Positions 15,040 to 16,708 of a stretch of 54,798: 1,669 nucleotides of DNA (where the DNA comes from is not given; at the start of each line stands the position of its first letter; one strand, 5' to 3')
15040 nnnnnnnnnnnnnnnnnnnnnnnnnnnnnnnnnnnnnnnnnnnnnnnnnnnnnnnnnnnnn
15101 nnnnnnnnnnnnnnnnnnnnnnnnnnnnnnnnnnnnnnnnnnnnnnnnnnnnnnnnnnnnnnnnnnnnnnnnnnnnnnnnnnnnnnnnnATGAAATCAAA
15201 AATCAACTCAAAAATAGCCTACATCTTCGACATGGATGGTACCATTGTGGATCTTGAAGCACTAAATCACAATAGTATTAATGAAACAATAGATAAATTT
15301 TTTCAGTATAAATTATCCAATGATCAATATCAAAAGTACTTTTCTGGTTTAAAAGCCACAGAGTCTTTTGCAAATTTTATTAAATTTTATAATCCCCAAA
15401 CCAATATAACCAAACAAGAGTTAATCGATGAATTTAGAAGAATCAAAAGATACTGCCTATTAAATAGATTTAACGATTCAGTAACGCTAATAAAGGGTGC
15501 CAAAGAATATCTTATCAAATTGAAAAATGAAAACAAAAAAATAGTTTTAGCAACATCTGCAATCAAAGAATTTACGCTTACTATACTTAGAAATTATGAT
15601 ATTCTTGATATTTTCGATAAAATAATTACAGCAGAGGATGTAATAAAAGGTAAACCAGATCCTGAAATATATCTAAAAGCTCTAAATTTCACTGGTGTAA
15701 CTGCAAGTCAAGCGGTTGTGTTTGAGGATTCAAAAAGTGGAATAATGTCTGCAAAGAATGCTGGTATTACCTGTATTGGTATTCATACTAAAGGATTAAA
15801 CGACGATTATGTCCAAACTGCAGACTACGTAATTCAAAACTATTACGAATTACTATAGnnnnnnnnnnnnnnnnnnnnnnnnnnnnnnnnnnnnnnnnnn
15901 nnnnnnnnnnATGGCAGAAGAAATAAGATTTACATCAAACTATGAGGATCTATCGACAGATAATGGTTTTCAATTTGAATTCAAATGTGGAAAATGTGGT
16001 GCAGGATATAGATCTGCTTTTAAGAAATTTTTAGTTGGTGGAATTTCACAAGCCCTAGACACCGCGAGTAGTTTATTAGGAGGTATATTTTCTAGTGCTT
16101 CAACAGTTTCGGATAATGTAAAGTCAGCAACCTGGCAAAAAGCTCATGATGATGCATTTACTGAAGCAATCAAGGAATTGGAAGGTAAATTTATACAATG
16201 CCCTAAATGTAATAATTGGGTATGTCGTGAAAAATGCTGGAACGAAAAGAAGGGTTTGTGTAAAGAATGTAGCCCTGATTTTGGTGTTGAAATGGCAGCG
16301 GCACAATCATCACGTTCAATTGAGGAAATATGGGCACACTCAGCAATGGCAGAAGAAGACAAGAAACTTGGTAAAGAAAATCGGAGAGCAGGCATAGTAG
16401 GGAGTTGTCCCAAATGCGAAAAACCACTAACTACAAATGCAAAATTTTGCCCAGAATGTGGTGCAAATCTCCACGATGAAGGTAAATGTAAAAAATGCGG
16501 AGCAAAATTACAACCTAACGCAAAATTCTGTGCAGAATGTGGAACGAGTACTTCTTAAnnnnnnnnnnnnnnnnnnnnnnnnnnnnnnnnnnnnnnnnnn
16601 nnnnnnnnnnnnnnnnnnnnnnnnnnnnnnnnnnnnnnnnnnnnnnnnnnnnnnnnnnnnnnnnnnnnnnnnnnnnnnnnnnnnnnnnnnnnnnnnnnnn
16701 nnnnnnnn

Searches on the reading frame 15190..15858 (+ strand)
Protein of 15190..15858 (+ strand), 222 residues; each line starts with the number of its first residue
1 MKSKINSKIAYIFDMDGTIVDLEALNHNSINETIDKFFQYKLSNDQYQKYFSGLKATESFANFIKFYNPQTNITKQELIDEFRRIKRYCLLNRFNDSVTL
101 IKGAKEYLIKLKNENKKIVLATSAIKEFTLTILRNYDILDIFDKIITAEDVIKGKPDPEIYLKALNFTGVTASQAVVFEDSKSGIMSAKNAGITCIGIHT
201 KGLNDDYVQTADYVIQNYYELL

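Call 70: search_protein_families(library=pfam, proteins=[window:15190-15858:+], max_evalue=0.001)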
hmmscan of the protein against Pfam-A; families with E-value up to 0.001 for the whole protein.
window:15190-15858:+ (222 aa): 4 families
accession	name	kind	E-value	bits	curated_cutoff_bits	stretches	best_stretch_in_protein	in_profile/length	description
PF13419.12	HAD_2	-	3.8e-35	122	23.8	1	11-198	1-178/178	Haloacid dehalogenase-like hydrolase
PF00702.32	Hydrolase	-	2.8e-24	87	26.4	1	10-192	3-191/191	haloacid dehalogenase-like hydrolase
PF12710.13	HAD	-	3.2e-05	24.9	27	1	12-154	2-141/189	haloacid dehalogenase-like hydrolase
PF13242.12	Hydrolase_like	-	0.0002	21.6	22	1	154-219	3-73/75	HAD-hyrolase-like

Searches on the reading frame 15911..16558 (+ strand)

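Call 70: search_protein_families(library=pfam, proteins=[window:15911-16558:+], max_evalue=0.001)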
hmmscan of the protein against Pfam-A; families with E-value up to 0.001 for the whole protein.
window:15911-16558:+ (215 aa): 4 families
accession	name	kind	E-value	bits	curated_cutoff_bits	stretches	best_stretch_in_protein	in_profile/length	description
PF13240.11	Zn_Ribbon_1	-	4.6e-12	45.8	25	2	192-213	1-22/23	zinc-ribbon domain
PF12773.13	DZR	-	3.1e-11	43.7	27.3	1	166-211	1-45/45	Double zinc ribbon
PF13248.11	Zn_ribbon_3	-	1.2e-07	31.4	27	2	165-187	4-26/26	zinc-ribbon domain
PF17032.10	Zn_ribbon_15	-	0.00029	22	28.9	0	190-211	52-73/73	zinc-ribbon family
